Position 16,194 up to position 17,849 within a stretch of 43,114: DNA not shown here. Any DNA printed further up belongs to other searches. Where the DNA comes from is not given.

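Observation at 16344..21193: Alternating adenylate-forming ligase/GT4 cassettes next to uronate precursor genes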

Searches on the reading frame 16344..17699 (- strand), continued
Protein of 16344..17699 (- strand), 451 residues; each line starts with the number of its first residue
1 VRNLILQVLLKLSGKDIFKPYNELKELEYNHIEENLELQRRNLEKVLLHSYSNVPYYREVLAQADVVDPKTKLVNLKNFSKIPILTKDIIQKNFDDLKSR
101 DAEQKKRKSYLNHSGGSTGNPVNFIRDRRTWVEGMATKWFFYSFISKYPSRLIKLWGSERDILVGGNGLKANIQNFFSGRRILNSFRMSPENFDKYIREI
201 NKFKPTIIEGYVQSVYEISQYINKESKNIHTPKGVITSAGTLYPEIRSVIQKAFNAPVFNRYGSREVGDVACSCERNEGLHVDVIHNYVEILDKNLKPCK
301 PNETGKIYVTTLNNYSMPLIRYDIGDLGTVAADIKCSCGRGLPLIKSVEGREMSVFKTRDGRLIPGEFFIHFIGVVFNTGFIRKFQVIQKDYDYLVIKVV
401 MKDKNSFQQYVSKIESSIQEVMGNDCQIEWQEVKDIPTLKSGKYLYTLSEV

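Call 25: find_related_loci(query=A1, collection=genome_contigs, flank=10000)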
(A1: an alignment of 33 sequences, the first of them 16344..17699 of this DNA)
Query A1 (451 aa) in genome_contigs; peptide patterns used: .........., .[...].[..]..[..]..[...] (x = any residue, [..] = any of these).
600 stretches matched a pattern (row limit reached: there are more); 599 encode a relative of the query (tblastn E <= 1e-3); the best 80 are kept; 80 distinct loci.
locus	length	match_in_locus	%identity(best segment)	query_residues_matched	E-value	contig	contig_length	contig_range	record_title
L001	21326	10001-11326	51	1-451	4e-149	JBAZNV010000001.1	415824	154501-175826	MAG: Candidatus Pacearchaeota archaeon isolate SO_2017_LW4_79 scaffold_53_c1_LW137-91_2017, whole genome shotgun sequenc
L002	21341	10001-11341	48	2-451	1e-133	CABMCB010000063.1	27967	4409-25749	uncultured archaeon isolate LFW-28 genome assembly, contig: LFW28_62, whole genome shotgun sequence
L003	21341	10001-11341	45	1-451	9e-131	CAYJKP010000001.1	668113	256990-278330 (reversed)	MAG TPA_asm: uncultured Gammaproteobacteria bacterium isolate ERP124720_co1_115 genome assembly, contig: NODE_11_length_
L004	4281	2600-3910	43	12-451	8e-122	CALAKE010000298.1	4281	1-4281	MAG: uncultured bacterium isolate N4_Bin_Bin_7_1 genome assembly, contig: c_000008525112, whole genome shotgun sequence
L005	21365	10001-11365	44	5-450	2e-121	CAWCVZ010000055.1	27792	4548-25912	MAG: uncultured Ignavibacteria bacterium isolate MFD05442.bin.1.213 genome assembly, contig: contig_84783, whole genome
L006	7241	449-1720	46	24-451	3e-119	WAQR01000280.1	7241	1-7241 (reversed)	MAG: Candidatus Hydrothermarchaeota archaeon isolate S146_76_esom k151_92542, whole genome shotgun sequence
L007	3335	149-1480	42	2-451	9e-120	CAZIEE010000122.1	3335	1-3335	MAG TPA_asm: uncultured Methanosarcinales archaeon isolate SRP090828_co1_47 genome assembly, contig: NODE_9651_length_33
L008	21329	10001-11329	43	2-451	4e-115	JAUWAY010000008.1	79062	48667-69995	MAG: Phycisphaerae bacterium isolate CSMAG_1306 CSMAG_1306_k141_953337_length_79062_cov_13.7417, whole genome shotgun se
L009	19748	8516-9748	48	25-451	5e-115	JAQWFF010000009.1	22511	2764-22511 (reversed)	MAG: Candidatus Dojkabacteria bacterium isolate STF2_92 NODE_5462_length_22511_cov_5.603422_Sandtown_F2, whole genome sh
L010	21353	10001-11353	43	2-451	2e-114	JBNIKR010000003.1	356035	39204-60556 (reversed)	Sutcliffiella halmapala strain 445 NODE_3_length_356035_cov_25.174017, whole genome shotgun sequence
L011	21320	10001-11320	46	2-449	2e-119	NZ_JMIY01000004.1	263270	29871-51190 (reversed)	Candidatus Methanoperedens nitroreducens strain ANME-2d ANME2D_Contig_4.4, whole genome shotgun sequence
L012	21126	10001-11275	44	2-451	1e-109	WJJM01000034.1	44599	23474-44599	MAG: Candidatus Woesearchaeota archaeon isolate Bin_028 k141_2099602, whole genome shotgun sequence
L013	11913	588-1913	40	2-451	7e-109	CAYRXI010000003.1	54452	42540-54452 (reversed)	MAG TPA_asm: uncultured Candidatus Sumerlaeota bacterium isolate binchicken_co40_80 genome assembly, contig: NODE_505_le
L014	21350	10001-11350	42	1-451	6e-109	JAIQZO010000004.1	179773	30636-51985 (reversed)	MAG: Candidatus Anammoxibacter sp. isolate OFTM134 OFTM134_3, whole genome shotgun sequence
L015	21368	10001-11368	42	1-451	4e-107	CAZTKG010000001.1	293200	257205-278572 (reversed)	MAG TPA_asm: uncultured Gammaproteobacteria bacterium isolate SRP200020_co5_277 genome assembly, contig: NODE_24_length_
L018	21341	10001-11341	45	2-451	2e-128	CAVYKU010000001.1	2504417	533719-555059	MAG: uncultured Phycisphaerales bacterium isolate MFD01476.bin.2.2 genome assembly, contig: contig_27054, whole genome s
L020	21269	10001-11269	42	24-451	1e-103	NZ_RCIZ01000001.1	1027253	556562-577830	Mesorhizobium sp. YM1C-6-2 YM1C_Scf_1, whole genome shotgun sequence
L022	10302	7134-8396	41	23-451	3e-102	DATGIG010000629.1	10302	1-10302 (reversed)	MAG TPA_asm: Chthonomonadaceae bacterium isolate SMAG_U9801 k141_898598, whole genome shotgun sequence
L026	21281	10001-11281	39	16-451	2e-101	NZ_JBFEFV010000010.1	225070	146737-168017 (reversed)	Brevibacillus sp. 179-C8.1 HS NODE_10_length_225070_cov_155.572720, whole genome shotgun sequence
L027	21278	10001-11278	42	2-451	4e-101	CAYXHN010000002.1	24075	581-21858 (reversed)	MAG TPA_asm: uncultured Methanosarcinales archaeon isolate SRP141376_co2_415 genome assembly, contig: NODE_4411_length_2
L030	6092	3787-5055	40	24-451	2e-100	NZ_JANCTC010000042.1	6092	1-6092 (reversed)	Mesorhizobium sp. LMG 17147 NODE_42_length_6092_cov_19.347863, whole genome shotgun sequence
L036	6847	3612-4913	40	9-451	8e-98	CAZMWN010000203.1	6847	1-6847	MAG TPA_asm: uncultured Pirellulales bacterium isolate SRP214966_co5_345 genome assembly, contig: NODE_12137_length_6847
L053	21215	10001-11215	38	43-451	4e-91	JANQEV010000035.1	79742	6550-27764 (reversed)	MAG: Chromatiales bacterium isolate PL23a_bin.5 k99_1962718, whole genome shotgun sequence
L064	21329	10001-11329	36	2-451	1e-86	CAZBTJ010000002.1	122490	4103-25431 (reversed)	MAG TPA_asm: uncultured Pirellulales bacterium isolate SRP191223_co1_250 genome assembly, contig: NODE_40_length_122490_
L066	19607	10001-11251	36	34-451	1e-84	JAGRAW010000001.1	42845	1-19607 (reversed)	MAG: Bdellovibrionales bacterium isolate HKST-UBA28 NODE_1_length_42845_cov_3.649574, whole genome shotgun sequence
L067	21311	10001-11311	36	15-451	7e-85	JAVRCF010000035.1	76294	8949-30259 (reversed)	MAG: Aulosira sp. DedQUE10 contig_35, whole genome shotgun sequence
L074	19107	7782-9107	36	1-451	1e-90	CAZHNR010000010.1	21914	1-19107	MAG TPA_asm: uncultured Methanosarcinales archaeon isolate SRP063590_co1_39 genome assembly, contig: NODE_2270_length_21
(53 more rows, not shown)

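Call 33: search_protein_families(library=pfam, proteins=[L009:9751-11205:+, L030:825-1982:+, L074:11787-13595:+, L053:8550-9842:+, L010:15600-16694:+, L020:1431-2567:+, L010:18608-19528:+, L067:8589-9950:+, L026:7214-8524:+, L026:3429-4124:+], max_evalue=0.001)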
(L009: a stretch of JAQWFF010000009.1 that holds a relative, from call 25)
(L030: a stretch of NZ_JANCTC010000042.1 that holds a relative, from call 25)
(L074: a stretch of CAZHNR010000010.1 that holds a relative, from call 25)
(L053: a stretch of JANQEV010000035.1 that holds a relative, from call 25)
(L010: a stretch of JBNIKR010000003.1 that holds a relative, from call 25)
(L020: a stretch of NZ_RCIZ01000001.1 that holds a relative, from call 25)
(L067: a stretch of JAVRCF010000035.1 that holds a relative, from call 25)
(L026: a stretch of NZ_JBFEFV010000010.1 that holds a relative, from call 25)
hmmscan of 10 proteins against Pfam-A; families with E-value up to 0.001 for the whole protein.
L009:9751-11205:+ (484 aa): 1 family
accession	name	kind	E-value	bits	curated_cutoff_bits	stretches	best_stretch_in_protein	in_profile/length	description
PF04015.17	DUF362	-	9.4e-31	107.9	24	2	186-423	47-199/200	Domain of unknown function (DUF362)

L030:825-1982:+ (385 aa): 1 family
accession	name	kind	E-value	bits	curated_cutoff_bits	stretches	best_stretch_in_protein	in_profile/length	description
PF09587.15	PGA_cap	-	1.4e-52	179.1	27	1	3-238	1-253/255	Bacterial capsule synthesis protein PGA_cap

L074:11787-13595:+ (602 aa): 3 families
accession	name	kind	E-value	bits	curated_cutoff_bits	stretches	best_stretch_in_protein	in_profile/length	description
PF13522.11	GATase_6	-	8.6e-44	149.1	27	1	33-160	1-130/130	Glutamine amidotransferase domain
PF00733.27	Asn_synthase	-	1.1e-43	150.7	21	1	234-589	4-353/354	Asparagine synthase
PF13537.11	GATase_7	-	2.4e-42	144.2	25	1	48-165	1-122/123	Glutamine amidotransferase domain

L053:8550-9842:+ (430 aa): 1 family
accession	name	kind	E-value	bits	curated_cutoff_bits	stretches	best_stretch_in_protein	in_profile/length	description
PF04932.20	Wzy_C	-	1.8e-15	57.5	31.7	1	186-337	2-148/149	O-Antigen ligase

L010:15600-16694:+ (364 aa): 1 family
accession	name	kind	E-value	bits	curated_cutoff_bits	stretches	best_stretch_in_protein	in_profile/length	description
PF00953.26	Glycos_transf_4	-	4.4e-43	147.5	27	1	77-231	3-158/160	Glycosyl transferase family 4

L020:1431-2567:+ (378 aa): 3 families
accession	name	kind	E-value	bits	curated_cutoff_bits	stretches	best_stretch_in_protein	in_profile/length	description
PF01041.23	DegT_DnrJ_EryC1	-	2.5e-102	343.2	19.8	1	10-364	4-359/360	DegT/DnrJ/EryC1/StrS aminotransferase family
PF00155.27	Aminotran_1_2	-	9.3e-10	38.7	19.7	1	33-165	45-198/361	Aminotransferase class I and II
PF01053.26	Cys_Met_Meta_PP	-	3.5e-06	26.3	27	1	32-125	54-143/381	Cys/Met metabolism PLP-dependent enzyme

L010:18608-19528:+ (306 aa): 2 families
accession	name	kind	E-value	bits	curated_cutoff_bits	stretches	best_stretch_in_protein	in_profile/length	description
PF00483.29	NTP_transferase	-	1.4e-36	126.8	21.2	1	23-283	1-239/245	Nucleotidyl transferase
PF12804.13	NTP_transf_3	-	6.8e-07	30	27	1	24-174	1-119/160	MobA-like NTP transferase domain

L067:8589-9950:+ (453 aa): 3 families
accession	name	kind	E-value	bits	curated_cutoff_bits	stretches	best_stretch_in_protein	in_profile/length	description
PF03023.19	MurJ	-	1.9e-69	234.8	27.4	1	51-450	2-404/451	Lipid II flippase MurJ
PF01554.23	MatE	-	4.8e-12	46.3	24.9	1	251-416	1-161/161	MatE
PF01943.22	Polysacc_synt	-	5e-05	23.3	28.2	1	117-310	81-273/274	Polysaccharide biosynthesis protein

L026:7214-8524:+ (436 aa): 2 families
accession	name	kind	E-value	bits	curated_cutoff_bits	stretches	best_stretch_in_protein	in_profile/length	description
PF13440.11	Polysacc_synt_3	-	1.5e-19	70.8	23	1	42-342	1-291/293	Polysaccharide biosynthesis protein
PF01943.22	Polysacc_synt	-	2.4e-12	47.3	28.2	1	19-293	2-272/274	Polysaccharide biosynthesis protein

L026:3429-4124:+ (231 aa): 5 families
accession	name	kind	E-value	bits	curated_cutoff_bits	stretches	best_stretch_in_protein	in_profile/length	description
PF13614.12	AAA_31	-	4.4e-14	53.3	27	1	40-178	3-147/177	AAA domain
PF10609.15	ParA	-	1.5e-13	51.2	27.1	1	40-216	5-180/246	NUBPL iron-transfer P-loop NTPase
PF01656.29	CbiA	-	1.2e-09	38.7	25.4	1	42-221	2-94/125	CobQ/CobB/MinD/ParA nucleotide binding domain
PF09140.17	MipZ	-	2.4e-05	24.2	20.7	1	41-156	3-108/262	ATPase MipZ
PF25199.1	nSTAND_NTPase5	-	0.00076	19.8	34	0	29-83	30-86/145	Novel STAND NTPase 5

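Call 35: search_protein_families(library=pfam, proteins=[L018:8349-9239:+, L027:14831-15733:+, L022:6196-7065:+, L011:11453-12451:+, L030:2103-3713:+, L003:11354-12031:+, L027:12143-13000:+, L064:6977-8833:+, L036:4996-6003:+, L066:12591-13856:+], max_evalue=0.001)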
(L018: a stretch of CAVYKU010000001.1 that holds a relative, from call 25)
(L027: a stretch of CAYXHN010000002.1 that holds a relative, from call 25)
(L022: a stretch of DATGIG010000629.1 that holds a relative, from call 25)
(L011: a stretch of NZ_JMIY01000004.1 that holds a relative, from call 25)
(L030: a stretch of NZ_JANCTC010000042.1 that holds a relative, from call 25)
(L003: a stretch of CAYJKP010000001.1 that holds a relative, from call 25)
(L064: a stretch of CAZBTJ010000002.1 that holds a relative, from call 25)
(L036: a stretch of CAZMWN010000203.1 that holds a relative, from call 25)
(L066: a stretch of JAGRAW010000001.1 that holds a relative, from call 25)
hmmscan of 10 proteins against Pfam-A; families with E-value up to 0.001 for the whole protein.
L018:8349-9239:+ (296 aa): 15 families
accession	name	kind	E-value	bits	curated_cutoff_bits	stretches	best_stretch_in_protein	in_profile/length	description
PF08241.18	Methyltransf_11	-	4e-26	91.9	21.2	1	71-167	1-95/95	Methyltransferase domain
PF13847.12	Methyltransf_31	-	1.3e-23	83.7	27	1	66-171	3-113/145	Methyltransferase domain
PF13649.12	Methyltransf_25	-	5.8e-23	81.9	27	1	70-163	1-97/97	Methyltransferase domain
PF13489.12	Methyltransf_23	-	9.7e-20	71.4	27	1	61-229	19-158/164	Methyltransferase domain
PF08242.18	Methyltransf_12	-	4.4e-16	59.8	30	1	71-164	1-97/98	Methyltransferase domain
PF01209.24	Ubie_methyltran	-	1.3e-14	54.5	20.1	1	60-229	41-212/233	ubiE/COQ5 methyltransferase family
PF03848.20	TehB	-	4.8e-10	39.6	20.4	1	65-167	29-132/193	Tellurite resistance protein TehB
PF07021.18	MetW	-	2.9e-07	30.8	21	1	68-171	15-111/193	Methionine biosynthesis protein MetW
PF06325.19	PrmA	-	7e-07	29.5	22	1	65-165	160-256/296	Ribosomal protein L11 methyltransferase (PrmA)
PF05175.20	MTS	-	8e-06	26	23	1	54-137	23-103/170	Methyltransferase small domain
PF09445.16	Methyltransf_15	-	2e-05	24.7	22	1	68-141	2-61/165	RNA cap guanine-N2 methyltransferase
PF01555.25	N6_N4_Mtase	-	2.6e-05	24.7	26.7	0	142-248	26-110/221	DNA methylase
PF02353.26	CMAS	-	5.3e-05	23.1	27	1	68-169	64-166/273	Mycolic acid cyclopropane synthetase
PF08003.17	Methyltransf_9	-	0.00022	20.8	23.8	1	59-156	108-206/315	Protein of unknown function (DUF1698)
PF02390.23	Methyltransf_4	-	0.00044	20.2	24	0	67-123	2-60/173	Putative methyltransferase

L027:14831-15733:+ (300 aa): 1 family
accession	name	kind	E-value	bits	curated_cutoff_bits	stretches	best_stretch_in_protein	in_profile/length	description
PF03706.18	LPG_synthase_TM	-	4.4e-29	102.3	33.4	1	22-290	3-301/302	Lysylphosphatidylglycerol synthase TM region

L022:6196-7065:+ (289 aa): 4 families
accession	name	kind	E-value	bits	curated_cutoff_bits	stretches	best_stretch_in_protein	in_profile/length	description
PF13489.12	Methyltransf_23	-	5.5e-10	39.7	27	1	60-247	18-162/164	Methyltransferase domain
PF08241.18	Methyltransf_11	-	5.1e-08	33.9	21.2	1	146-190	51-92/95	Methyltransferase domain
PF13649.12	Methyltransf_25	-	1.5e-06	29.3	27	1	146-189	55-97/97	Methyltransferase domain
PF08242.18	Methyltransf_12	-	1.9e-05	25.7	30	1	137-190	47-97/98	Methyltransferase domain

L011:11453-12451:+ (332 aa): 7 families
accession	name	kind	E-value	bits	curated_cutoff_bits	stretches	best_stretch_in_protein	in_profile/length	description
PF01408.29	GFO_IDH_MocA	-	4.3e-31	108.5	24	1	4-123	1-119/120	Oxidoreductase family, NAD-binding Rossmann fold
PF22725.1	GFO_IDH_MocA_C3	-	1.3e-23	83.8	27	1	132-250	1-123/124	GFO/IDH/MocA C-terminal domain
PF02894.22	GFO_IDH_MocA_C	-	2.4e-17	63.9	22.9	1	137-327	2-216/218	Oxidoreductase family, C-terminal alpha/beta domain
PF01118.30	Semialdhyde_dh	-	1.5e-05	25.8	26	1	5-93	1-93/121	Semialdehyde dehydrogenase, NAD binding domain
PF03435.24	Sacchrp_dh_NADP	-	5.7e-05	23.9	25.1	1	7-115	2-123/129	Saccharopine dehydrogenase NADP binding domain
PF03807.23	F420_oxidored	-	0.00011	23.1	21.6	1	5-86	1-79/94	NADP oxidoreductase coenzyme F420-dependent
PF22685.1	Gal80p_C-like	-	0.00093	19.8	29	0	130-242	1-119/152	Gal80p, C-terminal domain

L030:2103-3713:+ (536 aa): 0 families

L003:11354-12031:+ (225 aa): 6 families
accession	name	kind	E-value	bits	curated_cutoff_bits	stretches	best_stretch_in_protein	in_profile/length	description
PF13489.12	Methyltransf_23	-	3.4e-15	56.6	27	1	48-181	25-161/164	Methyltransferase domain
PF08241.18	Methyltransf_11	-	6.9e-15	55.9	21.2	1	50-134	1-95/95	Methyltransferase domain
PF13649.12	Methyltransf_25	-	1.6e-13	51.6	27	1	49-130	1-97/97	Methyltransferase domain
PF08242.18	Methyltransf_12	-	4.3e-07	31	30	1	50-132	1-98/98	Methyltransferase domain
PF13847.12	Methyltransf_31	-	1e-05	25.7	27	0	85-176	60-143/145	Methyltransferase domain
PF05148.21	Methyltransf_8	-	0.00033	21.1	27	1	33-134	60-156/219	Hypothetical methyltransferase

L027:12143-13000:+ (285 aa): 0 families

L064:6977-8833:+ (618 aa): 1 family
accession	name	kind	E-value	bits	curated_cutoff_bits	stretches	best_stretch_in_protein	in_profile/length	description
PF13231.12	PMT_2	-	2.6e-08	34.7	26.1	1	96-249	12-160/160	Dolichyl-phosphate-mannose-protein mannosyltransferase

L036:4996-6003:+ (335 aa): 1 family
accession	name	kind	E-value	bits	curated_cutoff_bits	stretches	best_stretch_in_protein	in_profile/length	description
PF03706.18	LPG_synthase_TM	-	2.6e-26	93.2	33.4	1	12-314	2-298/302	Lysylphosphatidylglycerol synthase TM region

L066:12591-13856:+ (421 aa): 2 families
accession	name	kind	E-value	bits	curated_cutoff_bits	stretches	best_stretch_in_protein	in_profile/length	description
PF04932.20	Wzy_C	-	3.8e-14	53.2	31.7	1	205-350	3-149/149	O-Antigen ligase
PF08733.15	PalH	-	0.00039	20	34.1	0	6-95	219-301/332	PalH/RIM21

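Call 36: predict_structure(alignment_id=A1)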
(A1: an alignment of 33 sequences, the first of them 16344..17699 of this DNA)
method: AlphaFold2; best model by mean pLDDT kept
length: 451 residues; sequences in the alignment: 33
mean_pLDDT: 91.2   pTM: 0.86
mean pLDDT of the five models: 91.2, 89.5, 89.4, 88.6, 88.1
residues with pLDDT >= 90: 318; 70-90: 121; 50-70: 12; < 50: 0
segments of 3 or more residues with pLDDT < 50: none
pLDDT, mean of each block of 10 residues (from residue 1): 86 91 95 96 98 97 95 95 95 96 88 74 91 95 94 87 72 85 89 95 98 94 96 94 90 97 93 94 96 95 96 96 94 91 92 83 83 78 92 95 91 92 93 87 79 84
secondary structure, 60 per line:
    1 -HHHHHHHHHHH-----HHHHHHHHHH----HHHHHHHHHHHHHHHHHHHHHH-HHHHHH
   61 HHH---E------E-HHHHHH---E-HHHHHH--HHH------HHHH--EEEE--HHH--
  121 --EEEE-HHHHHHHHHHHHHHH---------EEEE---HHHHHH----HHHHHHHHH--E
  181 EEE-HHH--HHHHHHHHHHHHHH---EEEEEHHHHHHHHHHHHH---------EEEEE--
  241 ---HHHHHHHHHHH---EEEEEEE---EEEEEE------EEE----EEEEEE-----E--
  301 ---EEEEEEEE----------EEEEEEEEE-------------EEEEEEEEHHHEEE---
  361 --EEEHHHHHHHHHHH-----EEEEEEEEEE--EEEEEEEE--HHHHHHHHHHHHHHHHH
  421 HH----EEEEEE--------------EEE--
elements in order: H2-12 H18-27 H32-53 H55-63 H76-81 H87-92 H104-107 E110-113 E123-126 H128-142 E152-155 H159-164 H169-177 E180-183 H190-203 E207-211 H212-224 E234-238 H244-254 E258-264 E268-273 E280-282 E287-292 E304-311 E322-330 E344-351 E355-357 E363-365 H366-376 E382-391 E394-401 H404-422 E427-432 E447-449
